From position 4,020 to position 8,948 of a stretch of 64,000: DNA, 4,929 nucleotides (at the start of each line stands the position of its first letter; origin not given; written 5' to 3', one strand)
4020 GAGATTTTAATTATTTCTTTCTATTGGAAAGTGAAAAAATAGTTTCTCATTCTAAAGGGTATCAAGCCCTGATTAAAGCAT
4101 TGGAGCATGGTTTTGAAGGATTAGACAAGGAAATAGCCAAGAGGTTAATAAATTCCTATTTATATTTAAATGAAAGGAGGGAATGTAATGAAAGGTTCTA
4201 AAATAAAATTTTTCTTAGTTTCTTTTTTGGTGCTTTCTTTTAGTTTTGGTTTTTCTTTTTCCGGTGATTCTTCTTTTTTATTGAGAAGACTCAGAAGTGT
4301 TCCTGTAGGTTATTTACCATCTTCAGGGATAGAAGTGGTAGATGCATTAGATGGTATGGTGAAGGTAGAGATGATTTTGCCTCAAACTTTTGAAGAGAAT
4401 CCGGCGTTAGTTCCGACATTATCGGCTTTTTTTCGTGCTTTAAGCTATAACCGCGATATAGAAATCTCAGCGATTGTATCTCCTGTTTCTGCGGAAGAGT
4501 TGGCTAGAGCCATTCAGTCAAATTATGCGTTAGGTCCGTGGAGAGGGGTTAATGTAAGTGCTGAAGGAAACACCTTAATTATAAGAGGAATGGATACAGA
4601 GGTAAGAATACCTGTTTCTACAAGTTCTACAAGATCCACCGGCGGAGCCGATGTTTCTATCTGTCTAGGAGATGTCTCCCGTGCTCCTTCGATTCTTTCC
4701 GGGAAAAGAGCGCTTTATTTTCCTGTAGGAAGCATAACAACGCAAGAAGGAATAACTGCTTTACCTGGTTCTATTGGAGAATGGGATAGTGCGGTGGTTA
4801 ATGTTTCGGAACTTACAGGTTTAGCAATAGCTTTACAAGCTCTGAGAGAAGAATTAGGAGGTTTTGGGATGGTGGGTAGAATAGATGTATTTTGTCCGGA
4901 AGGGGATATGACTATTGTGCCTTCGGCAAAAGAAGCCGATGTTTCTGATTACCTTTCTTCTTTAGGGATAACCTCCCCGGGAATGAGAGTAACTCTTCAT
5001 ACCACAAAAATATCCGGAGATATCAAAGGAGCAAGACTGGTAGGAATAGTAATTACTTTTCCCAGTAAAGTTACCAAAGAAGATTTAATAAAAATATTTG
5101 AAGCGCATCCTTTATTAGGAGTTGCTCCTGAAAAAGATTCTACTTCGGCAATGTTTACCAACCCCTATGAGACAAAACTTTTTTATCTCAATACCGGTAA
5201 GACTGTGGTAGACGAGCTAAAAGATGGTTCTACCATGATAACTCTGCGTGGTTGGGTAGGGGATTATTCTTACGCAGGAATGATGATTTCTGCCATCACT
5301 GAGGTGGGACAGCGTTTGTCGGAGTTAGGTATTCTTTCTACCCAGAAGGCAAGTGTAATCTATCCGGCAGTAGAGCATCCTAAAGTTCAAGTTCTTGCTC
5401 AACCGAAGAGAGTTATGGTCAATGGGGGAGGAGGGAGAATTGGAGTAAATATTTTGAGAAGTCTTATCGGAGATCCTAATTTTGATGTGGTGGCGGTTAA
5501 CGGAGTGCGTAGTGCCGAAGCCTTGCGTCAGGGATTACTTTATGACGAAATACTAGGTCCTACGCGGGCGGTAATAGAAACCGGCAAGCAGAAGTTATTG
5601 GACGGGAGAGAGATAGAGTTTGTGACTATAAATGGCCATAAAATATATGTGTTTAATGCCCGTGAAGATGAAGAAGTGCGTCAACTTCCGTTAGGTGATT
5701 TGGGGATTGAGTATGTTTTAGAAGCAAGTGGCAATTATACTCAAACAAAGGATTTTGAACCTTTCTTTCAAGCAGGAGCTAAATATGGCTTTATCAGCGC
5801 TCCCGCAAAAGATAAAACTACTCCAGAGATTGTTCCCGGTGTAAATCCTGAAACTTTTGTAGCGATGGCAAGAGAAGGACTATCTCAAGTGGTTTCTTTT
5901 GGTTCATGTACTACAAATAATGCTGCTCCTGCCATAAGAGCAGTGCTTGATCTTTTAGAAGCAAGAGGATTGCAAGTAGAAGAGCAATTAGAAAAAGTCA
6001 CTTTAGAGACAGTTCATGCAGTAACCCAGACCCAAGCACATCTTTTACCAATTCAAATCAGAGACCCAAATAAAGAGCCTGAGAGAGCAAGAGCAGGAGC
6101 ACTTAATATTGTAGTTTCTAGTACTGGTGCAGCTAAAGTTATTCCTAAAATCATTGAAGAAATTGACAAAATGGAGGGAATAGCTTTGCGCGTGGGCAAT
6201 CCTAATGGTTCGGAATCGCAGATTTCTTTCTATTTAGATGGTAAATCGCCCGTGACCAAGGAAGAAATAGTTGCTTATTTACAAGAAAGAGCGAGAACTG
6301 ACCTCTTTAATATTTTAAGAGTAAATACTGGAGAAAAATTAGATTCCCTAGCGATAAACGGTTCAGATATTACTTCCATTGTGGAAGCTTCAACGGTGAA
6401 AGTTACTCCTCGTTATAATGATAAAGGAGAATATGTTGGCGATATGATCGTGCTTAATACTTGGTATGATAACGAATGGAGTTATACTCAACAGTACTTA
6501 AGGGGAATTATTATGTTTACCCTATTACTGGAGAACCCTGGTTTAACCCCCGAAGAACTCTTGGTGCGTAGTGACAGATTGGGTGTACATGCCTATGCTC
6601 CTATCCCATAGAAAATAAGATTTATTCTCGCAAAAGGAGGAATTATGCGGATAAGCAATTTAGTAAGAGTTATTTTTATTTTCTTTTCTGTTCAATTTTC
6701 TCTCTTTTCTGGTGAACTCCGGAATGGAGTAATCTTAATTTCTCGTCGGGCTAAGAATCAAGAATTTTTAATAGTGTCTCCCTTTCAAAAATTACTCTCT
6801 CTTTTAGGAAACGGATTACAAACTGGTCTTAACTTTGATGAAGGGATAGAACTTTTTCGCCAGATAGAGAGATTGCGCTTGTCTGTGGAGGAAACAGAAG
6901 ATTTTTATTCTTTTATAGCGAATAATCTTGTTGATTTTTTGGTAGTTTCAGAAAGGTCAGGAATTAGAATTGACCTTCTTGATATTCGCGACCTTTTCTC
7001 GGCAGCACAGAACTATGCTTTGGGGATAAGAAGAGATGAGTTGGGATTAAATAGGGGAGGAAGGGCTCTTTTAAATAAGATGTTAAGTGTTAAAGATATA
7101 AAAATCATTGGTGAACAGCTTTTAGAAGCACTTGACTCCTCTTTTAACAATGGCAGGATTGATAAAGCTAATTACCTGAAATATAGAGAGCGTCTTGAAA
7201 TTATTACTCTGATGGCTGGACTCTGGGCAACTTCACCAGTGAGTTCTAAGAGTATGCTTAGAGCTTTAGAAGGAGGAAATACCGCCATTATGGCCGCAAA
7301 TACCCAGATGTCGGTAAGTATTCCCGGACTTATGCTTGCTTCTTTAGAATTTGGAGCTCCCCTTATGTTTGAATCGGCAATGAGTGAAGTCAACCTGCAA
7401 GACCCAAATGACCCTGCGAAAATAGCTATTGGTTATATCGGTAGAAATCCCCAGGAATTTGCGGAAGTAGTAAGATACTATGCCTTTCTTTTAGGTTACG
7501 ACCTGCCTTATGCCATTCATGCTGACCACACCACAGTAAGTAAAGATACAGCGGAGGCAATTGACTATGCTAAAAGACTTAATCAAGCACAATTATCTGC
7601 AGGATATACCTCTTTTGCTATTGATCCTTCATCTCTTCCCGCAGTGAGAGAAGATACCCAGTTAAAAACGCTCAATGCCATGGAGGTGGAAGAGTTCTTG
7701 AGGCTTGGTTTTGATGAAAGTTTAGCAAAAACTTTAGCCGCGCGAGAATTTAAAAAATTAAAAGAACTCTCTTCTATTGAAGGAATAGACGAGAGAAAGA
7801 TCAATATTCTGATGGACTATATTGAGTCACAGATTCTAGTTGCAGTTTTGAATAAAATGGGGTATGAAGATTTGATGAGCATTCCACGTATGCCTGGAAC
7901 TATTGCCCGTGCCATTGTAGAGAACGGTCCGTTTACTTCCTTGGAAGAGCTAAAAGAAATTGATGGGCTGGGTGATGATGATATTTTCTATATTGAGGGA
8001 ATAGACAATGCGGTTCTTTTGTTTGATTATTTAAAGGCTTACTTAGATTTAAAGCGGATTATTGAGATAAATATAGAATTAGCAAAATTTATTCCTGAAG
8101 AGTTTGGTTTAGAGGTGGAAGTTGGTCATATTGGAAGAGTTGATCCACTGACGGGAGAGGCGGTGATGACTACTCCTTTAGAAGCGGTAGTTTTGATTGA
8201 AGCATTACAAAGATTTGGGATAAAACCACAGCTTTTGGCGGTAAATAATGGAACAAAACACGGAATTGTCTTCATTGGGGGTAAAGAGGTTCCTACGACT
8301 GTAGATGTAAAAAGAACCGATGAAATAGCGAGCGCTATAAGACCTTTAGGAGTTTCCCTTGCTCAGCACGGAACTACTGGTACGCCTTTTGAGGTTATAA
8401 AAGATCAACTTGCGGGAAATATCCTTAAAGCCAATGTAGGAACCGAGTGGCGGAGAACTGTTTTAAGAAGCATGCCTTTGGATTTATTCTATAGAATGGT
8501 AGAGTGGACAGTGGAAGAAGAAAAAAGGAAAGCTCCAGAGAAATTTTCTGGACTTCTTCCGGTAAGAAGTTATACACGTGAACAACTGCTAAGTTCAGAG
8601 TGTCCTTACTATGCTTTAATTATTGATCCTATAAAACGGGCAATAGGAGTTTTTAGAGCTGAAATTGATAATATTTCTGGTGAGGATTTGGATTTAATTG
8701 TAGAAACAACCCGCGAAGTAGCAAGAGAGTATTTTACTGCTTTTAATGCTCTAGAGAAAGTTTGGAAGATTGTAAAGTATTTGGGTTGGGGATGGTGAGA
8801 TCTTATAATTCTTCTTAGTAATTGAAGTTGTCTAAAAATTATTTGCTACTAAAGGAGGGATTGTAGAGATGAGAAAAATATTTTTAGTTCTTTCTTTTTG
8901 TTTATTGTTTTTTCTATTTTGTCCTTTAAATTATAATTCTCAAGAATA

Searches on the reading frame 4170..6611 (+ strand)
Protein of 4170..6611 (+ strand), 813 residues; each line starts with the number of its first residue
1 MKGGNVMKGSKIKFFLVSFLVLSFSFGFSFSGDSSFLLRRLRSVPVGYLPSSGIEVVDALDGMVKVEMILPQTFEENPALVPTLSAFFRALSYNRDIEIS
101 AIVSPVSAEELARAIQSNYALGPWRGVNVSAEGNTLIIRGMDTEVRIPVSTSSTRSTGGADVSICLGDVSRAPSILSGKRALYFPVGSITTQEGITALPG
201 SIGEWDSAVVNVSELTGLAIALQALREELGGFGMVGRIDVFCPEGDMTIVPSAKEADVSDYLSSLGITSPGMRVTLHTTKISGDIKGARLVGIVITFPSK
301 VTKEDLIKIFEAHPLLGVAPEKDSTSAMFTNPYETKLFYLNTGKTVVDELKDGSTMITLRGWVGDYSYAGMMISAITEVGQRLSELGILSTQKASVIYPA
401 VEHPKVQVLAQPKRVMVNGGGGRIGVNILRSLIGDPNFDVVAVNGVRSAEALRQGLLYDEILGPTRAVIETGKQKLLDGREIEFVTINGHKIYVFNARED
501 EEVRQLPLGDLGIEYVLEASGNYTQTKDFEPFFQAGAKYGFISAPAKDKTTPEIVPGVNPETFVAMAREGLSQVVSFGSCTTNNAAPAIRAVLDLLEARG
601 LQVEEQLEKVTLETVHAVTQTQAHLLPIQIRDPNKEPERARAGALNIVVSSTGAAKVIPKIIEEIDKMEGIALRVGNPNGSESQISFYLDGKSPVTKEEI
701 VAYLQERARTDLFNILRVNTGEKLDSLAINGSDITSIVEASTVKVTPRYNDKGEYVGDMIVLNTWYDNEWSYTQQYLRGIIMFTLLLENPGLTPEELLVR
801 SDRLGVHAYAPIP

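Call 11: search_protein_families(library=pfam, proteins=[window:4170-6611:+], max_evalue=0.001)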
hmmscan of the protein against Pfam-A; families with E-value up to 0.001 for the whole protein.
window:4170-6611:+ (813 aa): 2 families
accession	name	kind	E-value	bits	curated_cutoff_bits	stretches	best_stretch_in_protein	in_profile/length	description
PF00044.30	Gp_dh_N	-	4.3e-18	65.9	31.7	1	414-525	2-100/101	Glyceraldehyde 3-phosphate dehydrogenase, NAD binding domain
PF02800.25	Gp_dh_C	-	1e-17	64.6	24.4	1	606-745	13-146/158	Glyceraldehyde 3-phosphate dehydrogenase, C-terminal domain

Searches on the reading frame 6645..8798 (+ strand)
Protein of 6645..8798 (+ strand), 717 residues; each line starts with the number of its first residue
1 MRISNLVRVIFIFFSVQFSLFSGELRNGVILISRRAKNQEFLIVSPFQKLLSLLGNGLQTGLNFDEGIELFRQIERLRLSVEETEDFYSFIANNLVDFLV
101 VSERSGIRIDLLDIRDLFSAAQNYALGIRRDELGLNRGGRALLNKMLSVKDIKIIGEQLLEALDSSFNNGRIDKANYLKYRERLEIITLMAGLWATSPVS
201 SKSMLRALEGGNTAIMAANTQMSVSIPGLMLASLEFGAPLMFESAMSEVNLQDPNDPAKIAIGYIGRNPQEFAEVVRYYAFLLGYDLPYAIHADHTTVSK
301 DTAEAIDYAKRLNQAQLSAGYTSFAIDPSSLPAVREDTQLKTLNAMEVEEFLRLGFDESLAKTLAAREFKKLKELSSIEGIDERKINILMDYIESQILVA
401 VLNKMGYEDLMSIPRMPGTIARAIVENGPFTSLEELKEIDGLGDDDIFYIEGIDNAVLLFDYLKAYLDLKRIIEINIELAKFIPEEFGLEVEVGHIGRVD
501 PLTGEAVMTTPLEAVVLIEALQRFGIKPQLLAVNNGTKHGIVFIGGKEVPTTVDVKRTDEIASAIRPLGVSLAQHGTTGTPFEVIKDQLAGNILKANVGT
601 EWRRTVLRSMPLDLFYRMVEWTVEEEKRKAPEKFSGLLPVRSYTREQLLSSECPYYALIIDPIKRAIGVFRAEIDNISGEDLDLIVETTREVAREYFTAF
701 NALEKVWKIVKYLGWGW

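Call 11: search_protein_families(library=pfam, proteins=[window:6645-8798:+], max_evalue=0.001)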
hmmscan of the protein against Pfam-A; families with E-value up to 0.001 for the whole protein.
window:6645-8798:+ (717 aa): 3 families
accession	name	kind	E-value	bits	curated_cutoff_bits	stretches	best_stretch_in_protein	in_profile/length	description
PF01116.26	F_bP_aldolase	-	7e-22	78.7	25.5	2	487-617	128-242/277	Fructose-bisphosphate aldolase class-II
PF12836.13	HHH_3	-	2.7e-08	34.2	27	1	402-445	8-55/65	Helix-hairpin-helix motif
PF06514.17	PsbU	-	0.00046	20.6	24.5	0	403-445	18-60/93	Photosystem II 12 kDa extrinsic protein (PsbU)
